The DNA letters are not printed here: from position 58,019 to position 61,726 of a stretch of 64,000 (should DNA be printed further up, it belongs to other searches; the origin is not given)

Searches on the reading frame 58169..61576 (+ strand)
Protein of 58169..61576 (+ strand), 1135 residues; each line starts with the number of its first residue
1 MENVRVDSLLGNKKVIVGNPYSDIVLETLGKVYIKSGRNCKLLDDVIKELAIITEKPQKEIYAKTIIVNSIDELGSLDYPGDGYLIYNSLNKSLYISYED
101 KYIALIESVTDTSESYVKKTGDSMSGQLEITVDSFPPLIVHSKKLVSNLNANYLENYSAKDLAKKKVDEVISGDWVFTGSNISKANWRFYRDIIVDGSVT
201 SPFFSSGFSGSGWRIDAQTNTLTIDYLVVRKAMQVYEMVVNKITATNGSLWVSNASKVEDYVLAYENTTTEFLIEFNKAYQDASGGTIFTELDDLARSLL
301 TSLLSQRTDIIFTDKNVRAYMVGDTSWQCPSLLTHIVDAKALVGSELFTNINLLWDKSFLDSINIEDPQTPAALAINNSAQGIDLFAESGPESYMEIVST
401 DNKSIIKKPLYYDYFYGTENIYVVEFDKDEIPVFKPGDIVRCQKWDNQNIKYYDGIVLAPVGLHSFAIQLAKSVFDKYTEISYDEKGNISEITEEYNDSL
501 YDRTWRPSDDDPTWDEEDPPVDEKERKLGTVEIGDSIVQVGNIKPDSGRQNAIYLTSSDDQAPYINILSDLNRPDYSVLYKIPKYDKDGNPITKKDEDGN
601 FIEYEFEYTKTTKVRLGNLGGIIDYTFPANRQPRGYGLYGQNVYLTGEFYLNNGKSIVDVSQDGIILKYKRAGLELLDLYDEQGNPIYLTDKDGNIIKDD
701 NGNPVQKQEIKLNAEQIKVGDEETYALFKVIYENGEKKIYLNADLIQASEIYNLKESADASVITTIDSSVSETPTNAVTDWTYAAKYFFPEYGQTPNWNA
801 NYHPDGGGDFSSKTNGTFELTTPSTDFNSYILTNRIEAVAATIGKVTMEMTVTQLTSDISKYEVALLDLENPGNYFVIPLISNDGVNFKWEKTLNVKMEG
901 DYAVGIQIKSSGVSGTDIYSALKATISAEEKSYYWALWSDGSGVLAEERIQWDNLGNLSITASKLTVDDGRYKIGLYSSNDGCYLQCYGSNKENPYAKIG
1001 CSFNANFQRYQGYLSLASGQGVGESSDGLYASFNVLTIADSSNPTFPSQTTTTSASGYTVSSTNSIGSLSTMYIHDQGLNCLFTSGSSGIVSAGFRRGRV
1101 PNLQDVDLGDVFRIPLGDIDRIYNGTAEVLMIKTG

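Call 6: search_protein_families(library=phrogs, proteins=[window:58169-61576:+], max_evalue=0.01)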
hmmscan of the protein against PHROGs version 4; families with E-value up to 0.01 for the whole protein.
window:58169-61576:+ (1135 aa): 2 families
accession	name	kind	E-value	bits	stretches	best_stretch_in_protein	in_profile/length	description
phrog_33450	-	tail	3e-20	72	3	178-275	461-564/2038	tail fiber protein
phrog_22546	-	unknown function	4.2e-17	62.1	1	532-658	698-791/1386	-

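Call 99: search_protein_families(library=pfam, proteins=[window:58169-61573:+], max_evalue=0.001)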
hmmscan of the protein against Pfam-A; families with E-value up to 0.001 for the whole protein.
window:58169-61573:+ (1135 aa): 0 families
